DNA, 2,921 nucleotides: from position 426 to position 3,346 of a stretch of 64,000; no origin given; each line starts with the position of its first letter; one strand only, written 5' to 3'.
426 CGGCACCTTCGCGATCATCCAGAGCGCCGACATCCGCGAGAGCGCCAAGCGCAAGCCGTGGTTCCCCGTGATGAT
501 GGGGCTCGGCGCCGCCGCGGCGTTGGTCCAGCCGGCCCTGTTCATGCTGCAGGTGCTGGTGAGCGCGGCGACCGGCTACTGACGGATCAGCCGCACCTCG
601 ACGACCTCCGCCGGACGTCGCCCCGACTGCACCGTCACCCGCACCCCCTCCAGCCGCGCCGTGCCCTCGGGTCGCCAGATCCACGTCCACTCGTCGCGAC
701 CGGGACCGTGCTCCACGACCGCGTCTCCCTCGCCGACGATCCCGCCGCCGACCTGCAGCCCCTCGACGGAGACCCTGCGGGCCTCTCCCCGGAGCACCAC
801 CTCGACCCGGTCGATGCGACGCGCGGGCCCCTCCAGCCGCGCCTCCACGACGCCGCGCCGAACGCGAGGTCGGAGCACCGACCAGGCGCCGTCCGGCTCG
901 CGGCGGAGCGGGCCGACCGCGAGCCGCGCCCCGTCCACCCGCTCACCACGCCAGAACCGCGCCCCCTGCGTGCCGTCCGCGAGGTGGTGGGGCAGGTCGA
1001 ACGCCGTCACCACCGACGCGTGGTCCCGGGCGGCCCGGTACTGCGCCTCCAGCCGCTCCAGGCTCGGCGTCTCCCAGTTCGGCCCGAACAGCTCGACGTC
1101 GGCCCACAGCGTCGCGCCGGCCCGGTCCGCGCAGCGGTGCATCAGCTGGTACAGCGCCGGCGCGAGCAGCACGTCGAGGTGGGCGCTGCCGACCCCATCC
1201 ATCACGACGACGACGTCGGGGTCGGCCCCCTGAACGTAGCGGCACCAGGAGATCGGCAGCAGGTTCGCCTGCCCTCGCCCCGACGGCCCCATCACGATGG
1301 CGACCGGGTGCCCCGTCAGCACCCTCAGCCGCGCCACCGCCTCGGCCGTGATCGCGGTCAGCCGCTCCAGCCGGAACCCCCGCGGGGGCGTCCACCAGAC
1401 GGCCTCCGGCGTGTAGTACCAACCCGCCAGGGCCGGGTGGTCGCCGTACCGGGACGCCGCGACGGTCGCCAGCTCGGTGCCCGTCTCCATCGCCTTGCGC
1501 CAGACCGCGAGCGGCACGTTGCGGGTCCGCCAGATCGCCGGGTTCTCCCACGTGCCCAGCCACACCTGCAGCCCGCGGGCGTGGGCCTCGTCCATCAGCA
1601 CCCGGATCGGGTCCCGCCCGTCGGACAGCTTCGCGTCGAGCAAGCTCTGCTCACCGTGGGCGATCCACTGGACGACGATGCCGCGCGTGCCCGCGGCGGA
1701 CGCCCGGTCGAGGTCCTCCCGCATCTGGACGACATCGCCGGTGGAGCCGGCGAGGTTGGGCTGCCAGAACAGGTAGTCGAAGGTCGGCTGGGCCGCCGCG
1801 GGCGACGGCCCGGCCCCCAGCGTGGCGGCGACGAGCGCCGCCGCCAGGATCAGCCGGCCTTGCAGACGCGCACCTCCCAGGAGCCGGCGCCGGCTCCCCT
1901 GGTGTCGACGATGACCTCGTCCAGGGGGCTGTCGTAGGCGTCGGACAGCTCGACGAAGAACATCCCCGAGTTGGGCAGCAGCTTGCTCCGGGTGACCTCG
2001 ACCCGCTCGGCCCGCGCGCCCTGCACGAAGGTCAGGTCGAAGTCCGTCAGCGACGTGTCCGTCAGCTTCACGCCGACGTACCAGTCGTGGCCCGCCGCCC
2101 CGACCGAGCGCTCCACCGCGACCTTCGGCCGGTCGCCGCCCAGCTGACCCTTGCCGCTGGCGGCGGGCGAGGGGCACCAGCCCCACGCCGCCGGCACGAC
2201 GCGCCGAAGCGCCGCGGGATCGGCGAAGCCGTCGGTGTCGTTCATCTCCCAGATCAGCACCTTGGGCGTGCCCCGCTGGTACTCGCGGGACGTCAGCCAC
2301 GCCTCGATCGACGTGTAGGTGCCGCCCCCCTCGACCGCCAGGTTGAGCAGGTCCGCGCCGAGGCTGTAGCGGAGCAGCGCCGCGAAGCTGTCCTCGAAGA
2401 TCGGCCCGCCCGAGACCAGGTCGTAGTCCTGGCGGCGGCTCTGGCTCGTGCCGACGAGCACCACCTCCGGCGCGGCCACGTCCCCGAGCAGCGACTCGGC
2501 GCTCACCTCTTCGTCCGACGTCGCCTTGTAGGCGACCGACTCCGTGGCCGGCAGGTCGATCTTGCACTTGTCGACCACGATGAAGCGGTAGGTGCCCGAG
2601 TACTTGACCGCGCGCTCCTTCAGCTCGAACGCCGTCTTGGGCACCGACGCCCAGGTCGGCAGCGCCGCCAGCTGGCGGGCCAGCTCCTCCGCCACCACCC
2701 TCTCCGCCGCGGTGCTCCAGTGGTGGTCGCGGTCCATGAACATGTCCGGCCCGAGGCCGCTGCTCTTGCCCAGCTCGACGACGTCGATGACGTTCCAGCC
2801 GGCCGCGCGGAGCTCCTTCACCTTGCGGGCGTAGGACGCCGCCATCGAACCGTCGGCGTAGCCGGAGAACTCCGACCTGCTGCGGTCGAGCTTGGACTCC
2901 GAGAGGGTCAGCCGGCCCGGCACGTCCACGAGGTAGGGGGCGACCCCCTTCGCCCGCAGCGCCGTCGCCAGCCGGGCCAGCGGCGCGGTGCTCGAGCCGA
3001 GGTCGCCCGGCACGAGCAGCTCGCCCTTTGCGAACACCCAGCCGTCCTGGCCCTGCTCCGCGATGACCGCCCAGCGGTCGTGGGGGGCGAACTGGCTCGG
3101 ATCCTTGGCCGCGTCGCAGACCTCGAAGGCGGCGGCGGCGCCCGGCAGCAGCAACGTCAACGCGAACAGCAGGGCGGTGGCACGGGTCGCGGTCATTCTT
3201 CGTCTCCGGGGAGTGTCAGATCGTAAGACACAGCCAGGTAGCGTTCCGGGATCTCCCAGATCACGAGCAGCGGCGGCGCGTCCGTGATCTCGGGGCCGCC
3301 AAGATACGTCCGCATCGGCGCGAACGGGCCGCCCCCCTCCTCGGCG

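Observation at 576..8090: Alginate-type polysaccharide O-acetylation and export module (algF-algI-algJ-algX-like, TPR-porin, DUF4434 hydrolase) with no synthase in the window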

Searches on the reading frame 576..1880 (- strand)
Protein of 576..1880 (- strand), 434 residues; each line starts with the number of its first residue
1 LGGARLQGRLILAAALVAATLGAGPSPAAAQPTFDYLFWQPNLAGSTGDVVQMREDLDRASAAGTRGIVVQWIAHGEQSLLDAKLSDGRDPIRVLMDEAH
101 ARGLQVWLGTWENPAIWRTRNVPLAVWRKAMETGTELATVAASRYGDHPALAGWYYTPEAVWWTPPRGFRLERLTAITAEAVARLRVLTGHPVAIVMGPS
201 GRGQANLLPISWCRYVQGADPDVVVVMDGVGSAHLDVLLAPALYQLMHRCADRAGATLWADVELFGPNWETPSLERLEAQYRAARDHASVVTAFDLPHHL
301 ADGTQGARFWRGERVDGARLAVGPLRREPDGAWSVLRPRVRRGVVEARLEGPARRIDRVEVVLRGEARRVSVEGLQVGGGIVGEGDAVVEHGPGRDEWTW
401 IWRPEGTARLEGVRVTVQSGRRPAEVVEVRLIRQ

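Call 4: search_protein_families(library=pfam, proteins=[window:576-1880:-], max_evalue=0.01)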
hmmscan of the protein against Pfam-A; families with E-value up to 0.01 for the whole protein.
window:576-1880:- (434 aa): 1 family
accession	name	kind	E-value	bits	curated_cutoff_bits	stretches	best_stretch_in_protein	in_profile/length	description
PF14488.12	DUF4434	-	7.8e-22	78.6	30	1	54-297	22-273/283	Domain of unknown function (DUF4434)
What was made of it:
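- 576..1865 (-): Secreted DUF4434 (YbcH-family) protein. It has a GH-A-like TIM barrel plus a C-terminal beta-sandwich. The probable CTG start at 1865 lies behind a GGAGG motif. PF14488, 78.6 bits (call 4).
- Checked: DUF4434 protein (576 to about 1865): PF14488, 78.6 bits against a cutoff of 30 (call 4).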

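Call 5: search_protein_families(library=ncbifam, proteins=[window:576-1880:-], max_evalue=0.01)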
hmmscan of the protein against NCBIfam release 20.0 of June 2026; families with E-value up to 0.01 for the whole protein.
window:576-1880:- (434 aa): 1 family
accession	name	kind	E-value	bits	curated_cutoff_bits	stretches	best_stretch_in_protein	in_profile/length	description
NF007404.0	PRK09936.1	equivalog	0.00017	21.1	344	1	35-256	22-237/296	DUF4434 family protein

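Call 62: find_homologous_proteins(query=window:576-1853:-, max_evalue=0.00001)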
Query window:576-1853:- (425 aa): 26 proteins with E <= 0.00001 among 8000 candidates.
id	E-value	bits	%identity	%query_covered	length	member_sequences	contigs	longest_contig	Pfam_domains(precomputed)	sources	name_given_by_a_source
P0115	2.0e-252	856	100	90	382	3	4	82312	PF14488.13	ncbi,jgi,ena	-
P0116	6.7e-202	689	75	96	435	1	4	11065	PF14488.13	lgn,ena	-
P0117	6.3e-171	587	65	94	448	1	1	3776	PF14488.13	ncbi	-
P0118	1.1e-168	580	65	96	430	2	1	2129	PF14488.13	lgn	-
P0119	1.3e-167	576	66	95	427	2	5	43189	PF14488.13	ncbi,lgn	-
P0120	9.1e-167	573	64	99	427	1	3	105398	PF14488.13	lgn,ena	-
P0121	4.7e-165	568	66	92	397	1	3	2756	PF14488.13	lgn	-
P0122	9.4e-157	540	62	95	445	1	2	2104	PF14488.13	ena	-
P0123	9.8e-152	524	61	95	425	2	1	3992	PF14488.13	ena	-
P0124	2.3e-135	470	56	95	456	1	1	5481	PF14488.13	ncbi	-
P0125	5.4e-132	459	55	95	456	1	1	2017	PF14488.13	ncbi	-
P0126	1.1e-120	422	55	92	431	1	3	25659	PF14488.13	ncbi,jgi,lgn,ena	-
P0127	1.9e-115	404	52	97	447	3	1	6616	PF14488.13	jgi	jgi:hypothetical protein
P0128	1.2e-110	389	51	92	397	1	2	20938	PF14488.13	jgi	-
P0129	1.7e-109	385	51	95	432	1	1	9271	PF14488.13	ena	-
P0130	2.5e-109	384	50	99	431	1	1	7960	PF14488.13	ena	-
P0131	2.9e-105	371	47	97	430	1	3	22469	PF14488.13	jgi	jgi:hypothetical protein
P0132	3.0e-104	367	50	94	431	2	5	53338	PF14488.13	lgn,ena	-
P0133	1.7e-103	365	48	96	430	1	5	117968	PF14488.13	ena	-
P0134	1.9e-103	365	49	97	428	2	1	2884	PF14488.13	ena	-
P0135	7.3e-99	350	46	100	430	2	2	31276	PF14488.13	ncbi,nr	ncbi:MAG: DUF4434 domain-containing protein [Proteobacteria bacterium]|nr:DUF4434 domain-containing 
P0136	1.3e-75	273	42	95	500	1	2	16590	PF14488.13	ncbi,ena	-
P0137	7.0e-74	267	42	93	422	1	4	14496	PF14488.13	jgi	jgi:hypothetical protein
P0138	7.2e-69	251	41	93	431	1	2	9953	PF14488.13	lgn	-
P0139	1.1e-68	250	41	93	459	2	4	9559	PF14488.13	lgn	-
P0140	2.5e-68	249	41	93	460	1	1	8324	PF14488.13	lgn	-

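Call 63: search_solved_structures(query=window:576-1853:-, max_evalue=1, show_alignments=0)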
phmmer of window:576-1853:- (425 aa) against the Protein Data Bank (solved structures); distinct sequences matched with E-value up to 1: 0.
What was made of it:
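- Tried and rejected: No hits (call 63).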

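Call 68: list_cluster_members(proteins=[P0115, P0001])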
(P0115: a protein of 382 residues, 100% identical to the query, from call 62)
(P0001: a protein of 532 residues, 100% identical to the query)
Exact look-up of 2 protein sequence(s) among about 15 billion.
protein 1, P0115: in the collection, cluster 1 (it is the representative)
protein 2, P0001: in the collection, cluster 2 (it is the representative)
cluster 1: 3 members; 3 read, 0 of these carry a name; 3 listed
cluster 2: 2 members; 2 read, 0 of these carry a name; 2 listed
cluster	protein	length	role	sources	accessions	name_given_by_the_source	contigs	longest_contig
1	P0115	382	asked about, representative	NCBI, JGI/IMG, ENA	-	-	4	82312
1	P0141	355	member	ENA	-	-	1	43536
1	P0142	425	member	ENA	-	-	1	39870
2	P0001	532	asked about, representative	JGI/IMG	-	-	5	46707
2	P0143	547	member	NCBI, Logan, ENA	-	-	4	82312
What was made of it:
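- Tried and rejected: It gave no organism names (call 68).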

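Call 73: predict_structure(alignment_id=A3)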
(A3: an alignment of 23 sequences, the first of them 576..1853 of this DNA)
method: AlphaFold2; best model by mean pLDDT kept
length: 425 residues; sequences in the alignment: 23
mean_pLDDT: 91.3   pTM: 0.88
mean pLDDT of the five models: 91.3, 90.6, 90.2, 90.0, 88.8
residues with pLDDT >= 90: 321; 70-90: 78; 50-70: 23; < 50: 3
segments of 3 or more residues with pLDDT < 50: none
pLDDT, mean of each block of 10 residues (from residue 1): 62 55 95 69 94 98 95 92 97 98 90 92 98 98 96 87 97 98 96 74 95 96 89 95 98 94 94 96 95 95 89 95 82 95 94 94 93 89 92 89 97 93 92
secondary structure, 60 per line:
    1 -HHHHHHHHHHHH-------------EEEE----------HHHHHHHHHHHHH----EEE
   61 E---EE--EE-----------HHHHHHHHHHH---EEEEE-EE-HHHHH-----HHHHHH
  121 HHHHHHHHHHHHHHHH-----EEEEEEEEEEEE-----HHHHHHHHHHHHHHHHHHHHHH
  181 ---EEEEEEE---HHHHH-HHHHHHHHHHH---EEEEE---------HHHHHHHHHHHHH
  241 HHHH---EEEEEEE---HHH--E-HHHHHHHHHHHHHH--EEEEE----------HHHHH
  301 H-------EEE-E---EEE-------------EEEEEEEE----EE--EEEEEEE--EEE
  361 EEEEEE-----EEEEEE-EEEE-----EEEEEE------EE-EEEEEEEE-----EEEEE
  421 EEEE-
elements in order: H2-13 E27-30 H41-53 E58-61 H82-92 E96-100 H105-109 H115-136 E142-153 H159-180 E184-190 H194-198 H200-210 E214-218 H228-244 E248-254 H265-278 E281-285 H296-301 E309-311 E317-319 E333-340 E349-355 E358-366 E372-377 E379-382 E388-393 E403-410 E416-424
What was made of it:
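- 576..1865 (-): The AF2 model has pLDDT 91.3 (call 73).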

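Call 75: fold_search(model_id=the predicted structure, library=pdb)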
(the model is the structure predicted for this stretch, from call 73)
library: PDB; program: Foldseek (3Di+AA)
matches with E <= 10: 1864; with E <= 0.001: 279
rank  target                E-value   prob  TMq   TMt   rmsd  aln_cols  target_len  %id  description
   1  4h41_A                4.9e-14  1.00  0.55  0.72   3.5       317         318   13  Crystal structure of a putative alpha-L-fucosidase (BT_0435) from Bacteroides thetaiotaomicron VPI-5482 at 1.80 A reso (released 2012-10-10)
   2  4h41_B                7.1e-14  1.00  0.56  0.72   3.5       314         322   13  Crystal structure of a putative alpha-L-fucosidase (BT_0435) from Bacteroides thetaiotaomicron VPI-5482 at 1.80 A reso (released 2012-10-10)
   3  4h41_C                1.2e-13  1.00  0.55  0.71   3.4       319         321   13  Crystal structure of a putative alpha-L-fucosidase (BT_0435) from Bacteroides thetaiotaomicron VPI-5482 at 1.80 A reso (released 2012-10-10)
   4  5msy_B                5.3e-09  1.00  0.41  0.39  14.7       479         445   11  Glycoside hydrolase BT_1012 (released 2017-03-22)
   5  3wnp_A                5.6e-09  1.00  0.30  0.20  15.0       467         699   10  D308A, F268V, D469Y, A513V, and Y515S quintuple mutant of Bacillus circulans T-3040 cycloisomaltooligosaccharide gluca (released 2014-02-05)
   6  8j3y_A                8.5e-09  1.00  0.32  0.34  13.0       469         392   12  Crystal structure of CBM6E E168Q in complex with oligosaccharides (released 2024-04-24)
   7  3ziz                  1.1e-08  1.00  0.46  0.55   5.8       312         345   14  Crystal structure of Podospora anserina GH5 beta-(1,4)-mannanase (released 2013-04-17)
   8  1wky                  1.6e-08  1.00  0.39  0.37  16.1       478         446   11  Crystal structure of alkaline mannanase from Bacillus sp. strain JAMB-602: catalytic domain and its Carbohydrate Binding (released 2005-06-15)
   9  5msy_C                1.8e-08  1.00  0.41  0.38  14.4       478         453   10  Glycoside hydrolase BT_1012 (released 2017-03-22)
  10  3wnk                  2.1e-08  1.00  0.29  0.19  14.7       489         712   11  Crystal Structure of Bacillus circulans T-3040 cycloisomaltooligosaccharide glucanotransferase (released 2014-02-05)
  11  3kzs_B                2.8e-08  1.00  0.39  0.37  13.8       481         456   10  Crystal structure of glycosyl hydrolase family 5 (NP_809925.1) from BACTEROIDES THETAIOTAOMICRON VPI-5482 at 2.10 A re (released 2010-12-29)
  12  8ayr_A                3.0e-08  1.00  0.30  0.21  15.5       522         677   14  Sialidases and Fucosidases of Akkermansia muciniphila are key for rapid growth on colonic mucin and nutrient sharing a (released 2023-03-01)
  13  8j3x_A                3.7e-08  1.00  0.32  0.35  13.7       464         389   12  Crystal structure of CBM6E from Saccharophagus degradans (released 2024-04-24)
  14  3wnn_A                4.0e-08  1.00  0.34  0.23  11.9       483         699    8  D308A mutant of Bacillus circulans T-3040 cycloisomaltooligosaccharide glucanotransferase complexed with isomaltooctao (released 2014-02-05)
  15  4mj4_A                5.7e-08  1.00  0.35  0.27  17.1       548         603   11  Human iduronidase apo structure P21 form (released 2013-09-18)
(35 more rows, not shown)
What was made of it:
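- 576..1865 (-): Foldseek finds 4h41 at E=5e-14, then GH5, GH164 and GH140 (call 75).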

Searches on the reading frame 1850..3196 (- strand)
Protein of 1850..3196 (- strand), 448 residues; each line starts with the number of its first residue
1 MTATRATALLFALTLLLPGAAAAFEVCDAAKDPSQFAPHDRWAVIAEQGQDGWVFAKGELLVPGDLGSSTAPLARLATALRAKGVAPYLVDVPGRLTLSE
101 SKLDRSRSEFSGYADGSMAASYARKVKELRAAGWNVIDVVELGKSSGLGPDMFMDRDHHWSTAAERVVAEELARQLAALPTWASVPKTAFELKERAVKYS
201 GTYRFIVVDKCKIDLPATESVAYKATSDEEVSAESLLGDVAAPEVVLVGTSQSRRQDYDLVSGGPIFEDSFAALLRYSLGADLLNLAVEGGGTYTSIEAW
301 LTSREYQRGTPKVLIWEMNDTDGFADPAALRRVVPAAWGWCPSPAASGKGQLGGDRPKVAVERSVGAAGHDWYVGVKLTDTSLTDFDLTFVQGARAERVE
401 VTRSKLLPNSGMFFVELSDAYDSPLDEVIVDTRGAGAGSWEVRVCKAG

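Call 4: search_protein_families(library=pfam, proteins=[window:1850-3196:-], max_evalue=0.01)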
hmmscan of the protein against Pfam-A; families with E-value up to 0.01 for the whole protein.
window:1850-3196:- (448 aa): 1 family
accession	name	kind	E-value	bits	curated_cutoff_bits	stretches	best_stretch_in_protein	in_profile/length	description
PF16822.11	ALGX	-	6.3e-41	141.2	26.5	1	48-319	3-267/268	SGNH hydrolase-like domain, acetyltransferase AlgX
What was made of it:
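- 1850..3196 (-): AlgX-type SGNH-like acetyltransferase with a signal peptide and a C-terminal carbohydrate-binding-like domain. PF16822, E=6e-41 (call 4).
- Checked: AlgJ-type protein (3193-4308): PF16822, E=1e-71 (call 4). AlgX-type protein (1850-3196): PF16822, E=6e-41 (call 4).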

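Call 5: search_protein_families(library=ncbifam, proteins=[window:1850-3196:-], max_evalue=0.01)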
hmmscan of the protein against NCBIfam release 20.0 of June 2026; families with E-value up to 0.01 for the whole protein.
window:1850-3196:- (448 aa): 0 families

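Call 58: search_solved_structures(query=window:1850-3196:-, max_evalue=0.01, show_alignments=2)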
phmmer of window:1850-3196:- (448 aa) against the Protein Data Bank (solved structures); distinct sequences matched with E-value up to 0.01: 3.
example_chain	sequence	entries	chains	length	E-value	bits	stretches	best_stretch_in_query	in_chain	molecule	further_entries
4knc_B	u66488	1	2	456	7.9e-25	90.7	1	25-420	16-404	Alginate biosynthesis protein AlgX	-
7ula_A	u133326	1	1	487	2.7e-19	72.5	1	23-422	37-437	Alginate biosynthesis protein AlgX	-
4o8v_A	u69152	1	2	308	1.9e-05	26.9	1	140-319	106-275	Alginate biosynthesis protein AlgJ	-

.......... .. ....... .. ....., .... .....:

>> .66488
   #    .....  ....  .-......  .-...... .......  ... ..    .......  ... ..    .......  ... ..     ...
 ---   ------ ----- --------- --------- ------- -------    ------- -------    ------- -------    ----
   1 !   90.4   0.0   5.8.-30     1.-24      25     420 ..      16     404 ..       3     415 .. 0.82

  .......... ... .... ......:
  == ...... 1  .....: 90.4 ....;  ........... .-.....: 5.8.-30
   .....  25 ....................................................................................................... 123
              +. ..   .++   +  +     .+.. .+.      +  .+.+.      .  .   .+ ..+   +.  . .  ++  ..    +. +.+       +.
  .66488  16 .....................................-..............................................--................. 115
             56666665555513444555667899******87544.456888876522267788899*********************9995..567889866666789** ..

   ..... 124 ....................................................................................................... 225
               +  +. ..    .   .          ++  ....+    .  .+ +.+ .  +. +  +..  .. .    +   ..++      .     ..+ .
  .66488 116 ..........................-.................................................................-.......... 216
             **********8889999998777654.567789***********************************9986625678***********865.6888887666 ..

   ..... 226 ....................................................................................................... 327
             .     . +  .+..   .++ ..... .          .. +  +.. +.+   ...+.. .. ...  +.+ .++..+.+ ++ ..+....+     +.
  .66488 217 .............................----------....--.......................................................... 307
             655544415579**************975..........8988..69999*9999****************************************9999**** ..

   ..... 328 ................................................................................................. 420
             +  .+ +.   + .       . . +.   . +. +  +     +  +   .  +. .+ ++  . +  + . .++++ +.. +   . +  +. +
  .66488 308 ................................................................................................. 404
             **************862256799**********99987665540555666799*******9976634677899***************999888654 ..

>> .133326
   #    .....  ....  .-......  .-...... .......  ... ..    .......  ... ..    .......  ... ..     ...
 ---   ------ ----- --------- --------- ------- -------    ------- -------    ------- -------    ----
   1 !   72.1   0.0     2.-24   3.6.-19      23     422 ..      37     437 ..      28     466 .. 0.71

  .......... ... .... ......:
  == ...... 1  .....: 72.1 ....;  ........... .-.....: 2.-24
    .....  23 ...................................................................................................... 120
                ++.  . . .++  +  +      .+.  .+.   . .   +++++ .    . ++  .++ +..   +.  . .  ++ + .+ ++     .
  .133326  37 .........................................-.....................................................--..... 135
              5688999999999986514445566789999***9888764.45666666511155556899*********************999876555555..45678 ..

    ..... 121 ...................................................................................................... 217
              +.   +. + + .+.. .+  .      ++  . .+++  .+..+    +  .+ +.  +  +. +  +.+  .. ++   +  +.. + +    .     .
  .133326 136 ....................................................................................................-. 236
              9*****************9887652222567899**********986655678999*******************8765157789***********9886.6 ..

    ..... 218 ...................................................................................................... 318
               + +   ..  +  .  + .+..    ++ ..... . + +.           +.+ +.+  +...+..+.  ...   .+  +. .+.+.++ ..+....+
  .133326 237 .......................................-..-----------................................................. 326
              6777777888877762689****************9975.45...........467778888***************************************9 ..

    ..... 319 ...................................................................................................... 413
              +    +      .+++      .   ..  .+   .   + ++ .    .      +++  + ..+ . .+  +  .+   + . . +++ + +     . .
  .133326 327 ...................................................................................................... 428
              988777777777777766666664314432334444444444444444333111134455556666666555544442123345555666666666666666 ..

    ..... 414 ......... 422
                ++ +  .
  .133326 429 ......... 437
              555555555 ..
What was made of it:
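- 1850..3196 (-): Best PDB match is AlgX 4KNC, E=8e-25, across catalytic and C-terminal domains, with DHHW and GTSQS conserved (call 58).
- Checked: Its best solved relative is AlgX 4KNC, E=8e-25, over residues 25-420, which includes the C-terminal domain; DHHW and LVGTS are aligned (call 58).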
